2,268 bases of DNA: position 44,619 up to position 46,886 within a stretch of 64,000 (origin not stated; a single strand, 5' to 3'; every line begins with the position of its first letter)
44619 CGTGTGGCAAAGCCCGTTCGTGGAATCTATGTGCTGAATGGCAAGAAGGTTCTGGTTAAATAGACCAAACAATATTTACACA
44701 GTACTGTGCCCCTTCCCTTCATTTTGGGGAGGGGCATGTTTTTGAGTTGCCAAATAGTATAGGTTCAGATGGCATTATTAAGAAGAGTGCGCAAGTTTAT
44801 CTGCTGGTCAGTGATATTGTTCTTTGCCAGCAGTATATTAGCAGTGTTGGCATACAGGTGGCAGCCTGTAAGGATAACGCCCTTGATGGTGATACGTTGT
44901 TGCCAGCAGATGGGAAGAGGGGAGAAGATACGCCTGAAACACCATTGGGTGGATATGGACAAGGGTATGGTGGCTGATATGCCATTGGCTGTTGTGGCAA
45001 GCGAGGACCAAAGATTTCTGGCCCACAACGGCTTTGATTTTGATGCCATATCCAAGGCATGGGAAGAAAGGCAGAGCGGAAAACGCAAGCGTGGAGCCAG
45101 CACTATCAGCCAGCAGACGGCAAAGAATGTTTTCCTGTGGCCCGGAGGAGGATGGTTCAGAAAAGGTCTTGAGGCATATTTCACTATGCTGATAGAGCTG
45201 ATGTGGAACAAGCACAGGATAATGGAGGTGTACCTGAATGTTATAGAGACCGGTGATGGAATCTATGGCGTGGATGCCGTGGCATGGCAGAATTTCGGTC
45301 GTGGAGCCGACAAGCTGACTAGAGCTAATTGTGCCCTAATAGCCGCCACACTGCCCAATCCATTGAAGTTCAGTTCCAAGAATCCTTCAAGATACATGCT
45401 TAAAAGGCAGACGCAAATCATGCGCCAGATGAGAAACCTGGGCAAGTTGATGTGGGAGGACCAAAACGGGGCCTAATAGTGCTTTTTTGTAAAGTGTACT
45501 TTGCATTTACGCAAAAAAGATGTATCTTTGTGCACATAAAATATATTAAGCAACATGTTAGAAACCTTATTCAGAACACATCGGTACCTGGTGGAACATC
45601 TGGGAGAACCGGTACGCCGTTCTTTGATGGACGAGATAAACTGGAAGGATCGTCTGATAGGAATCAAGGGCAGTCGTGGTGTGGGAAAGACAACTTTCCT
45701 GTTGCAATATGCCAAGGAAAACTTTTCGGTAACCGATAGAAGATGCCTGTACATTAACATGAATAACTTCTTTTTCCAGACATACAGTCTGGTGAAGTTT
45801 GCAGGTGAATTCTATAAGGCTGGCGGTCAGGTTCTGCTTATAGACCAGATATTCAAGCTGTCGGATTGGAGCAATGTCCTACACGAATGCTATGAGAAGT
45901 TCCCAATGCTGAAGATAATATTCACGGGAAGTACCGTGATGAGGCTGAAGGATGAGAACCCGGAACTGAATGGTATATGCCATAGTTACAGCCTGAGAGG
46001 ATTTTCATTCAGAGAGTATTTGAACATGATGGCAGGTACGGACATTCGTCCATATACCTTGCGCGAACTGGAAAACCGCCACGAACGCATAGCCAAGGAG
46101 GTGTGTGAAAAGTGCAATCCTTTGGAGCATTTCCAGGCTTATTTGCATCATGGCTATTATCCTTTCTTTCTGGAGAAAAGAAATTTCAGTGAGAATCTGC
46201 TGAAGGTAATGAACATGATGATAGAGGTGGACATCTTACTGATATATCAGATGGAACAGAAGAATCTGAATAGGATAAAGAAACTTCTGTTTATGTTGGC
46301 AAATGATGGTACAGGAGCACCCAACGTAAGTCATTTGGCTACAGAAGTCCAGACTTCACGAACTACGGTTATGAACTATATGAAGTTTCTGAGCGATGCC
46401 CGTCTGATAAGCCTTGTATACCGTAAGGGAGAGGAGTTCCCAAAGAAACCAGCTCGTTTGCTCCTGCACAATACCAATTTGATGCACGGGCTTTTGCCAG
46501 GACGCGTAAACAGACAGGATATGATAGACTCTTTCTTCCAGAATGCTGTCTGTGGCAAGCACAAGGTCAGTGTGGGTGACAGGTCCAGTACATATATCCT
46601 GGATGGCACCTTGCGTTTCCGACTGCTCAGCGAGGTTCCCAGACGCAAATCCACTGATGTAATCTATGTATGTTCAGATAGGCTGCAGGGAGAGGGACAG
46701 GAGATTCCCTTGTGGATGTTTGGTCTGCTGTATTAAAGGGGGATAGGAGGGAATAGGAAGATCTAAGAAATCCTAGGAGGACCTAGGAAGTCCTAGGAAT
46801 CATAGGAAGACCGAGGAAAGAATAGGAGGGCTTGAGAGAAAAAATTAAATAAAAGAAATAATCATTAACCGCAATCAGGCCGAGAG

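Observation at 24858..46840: Many sequence-unrelated short-period 'word' arrays sit at gene 3' ends, donate stop codons and co-localise with hairpin elements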

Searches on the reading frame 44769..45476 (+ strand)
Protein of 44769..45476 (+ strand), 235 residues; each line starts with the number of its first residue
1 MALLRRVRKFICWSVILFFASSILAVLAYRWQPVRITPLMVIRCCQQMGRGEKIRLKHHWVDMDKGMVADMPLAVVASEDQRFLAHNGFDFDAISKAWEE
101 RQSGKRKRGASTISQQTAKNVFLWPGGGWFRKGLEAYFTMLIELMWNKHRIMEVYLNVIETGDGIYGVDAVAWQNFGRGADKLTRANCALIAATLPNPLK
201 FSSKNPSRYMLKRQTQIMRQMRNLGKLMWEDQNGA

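Call 8: search_protein_families(library=ncbifam, proteins=[window:44769-45476:+])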
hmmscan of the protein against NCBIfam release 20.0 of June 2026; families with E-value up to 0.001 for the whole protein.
window:44769-45476:+ (235 aa): 13 families
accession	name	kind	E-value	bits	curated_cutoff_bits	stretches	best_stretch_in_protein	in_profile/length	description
TIGR02070.1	mono_pep_trsgly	equivalog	4.6e-75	252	182.65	1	8-225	4-222/224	monofunctional biosynthetic peptidoglycan transglycosylase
TIGR02074.1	PBP_1a_fam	subfamily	1.6e-37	129.6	508.75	1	69-231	12-175/535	PBP1A family penicillin-binding protein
NF051885.1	tranpepglycosPbpC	equivalog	2.5e-32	112.3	900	1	69-232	85-249/632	multimodular transpeptidase-transglycosylase PbpC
NF008643.0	PRK11636.1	equivalog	1e-24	86.9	1263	1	51-222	62-230/850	peptidoglycan glycosyltransferase/peptidoglycan DD-transpeptidase MrcA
TIGR02073.1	PBP_1c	equivalog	1.4e-22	80.2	494.2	1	69-222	43-197/728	penicillin-binding protein 1C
TIGR02071.1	PBP_1b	equivalog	2.8e-19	68.8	717.75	1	75-222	163-315/729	penicillin-binding protein 1B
NF038276.1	strep_PBP2A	exception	1.1e-16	60.3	1100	1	57-230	95-264/716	penicillin-binding protein PBP2A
NF007061.0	PRK09506.1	equivalog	1.6e-16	59.3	1120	1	75-221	227-378/825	bifunctional glycosyl transferase/transpeptidase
NF010008.0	PRK13481.1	equivalog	2.3e-16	59.9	270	1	52-185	74-206/269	glycosyltransferase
NF011423.0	PRK14850.1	equivalog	1.5e-15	56.6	1275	1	75-215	173-318/764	penicillin-binding protein 1b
NF038272.1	strep_PBP1A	exception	9.8e-15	53.9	1075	1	70-230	80-243/658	penicillin-binding protein PBP1A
NF008414.0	PRK11240.1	equivalog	2.3e-12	45.8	1121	1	74-214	79-216/774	peptidoglycan glycosyltransferase PbpC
NF038274.1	strep_PBP1B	exception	2.2e-10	39.5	1225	1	71-205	94-234/745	penicillin-binding protein PBP1B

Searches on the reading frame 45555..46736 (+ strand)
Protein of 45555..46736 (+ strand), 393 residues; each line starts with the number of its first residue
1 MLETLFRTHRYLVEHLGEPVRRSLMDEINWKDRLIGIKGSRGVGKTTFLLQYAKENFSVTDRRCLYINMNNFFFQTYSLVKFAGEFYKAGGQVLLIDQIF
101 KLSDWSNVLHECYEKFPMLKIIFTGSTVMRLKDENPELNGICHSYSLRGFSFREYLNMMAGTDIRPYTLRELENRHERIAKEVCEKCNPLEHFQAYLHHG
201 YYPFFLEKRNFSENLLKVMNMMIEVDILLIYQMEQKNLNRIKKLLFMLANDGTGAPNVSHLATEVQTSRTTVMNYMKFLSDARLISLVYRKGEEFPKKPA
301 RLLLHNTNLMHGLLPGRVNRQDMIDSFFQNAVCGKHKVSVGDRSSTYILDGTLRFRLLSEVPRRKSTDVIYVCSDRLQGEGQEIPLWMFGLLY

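Call 8: search_protein_families(library=ncbifam, proteins=[window:45555-46736:+])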
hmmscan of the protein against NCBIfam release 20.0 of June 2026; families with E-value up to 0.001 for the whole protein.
window:45555-46736:+ (393 aa): 1 family
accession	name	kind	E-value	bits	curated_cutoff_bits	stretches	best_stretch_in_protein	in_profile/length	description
TIGR01884.1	cas_HTH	subfamily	5.5e-05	22.7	60.2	1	234-293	137-194/202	CRISPR-associated CARF protein Csa3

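Call 90: search_protein_families(library=pfam, proteins=[window:45555-46736:+], max_evalue=0.01)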
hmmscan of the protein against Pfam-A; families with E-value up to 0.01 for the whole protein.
window:45555-46736:+ (393 aa): 4 families
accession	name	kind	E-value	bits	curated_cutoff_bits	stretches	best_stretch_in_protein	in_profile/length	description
PF13173.12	AAA_14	-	7.4e-23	81.4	27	1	32-156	2-129/129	AAA domain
PF13635.12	DUF4143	-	0.0017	18.6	28.1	1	234-290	9-65/160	Domain of unknown function (DUF4143)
PF25199.1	nSTAND_NTPase5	-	0.0023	18.2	34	1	30-74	39-83/145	Novel STAND NTPase 5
PF06745.19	ATPase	-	0.0031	17.3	26.6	1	31-69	18-56/231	KaiC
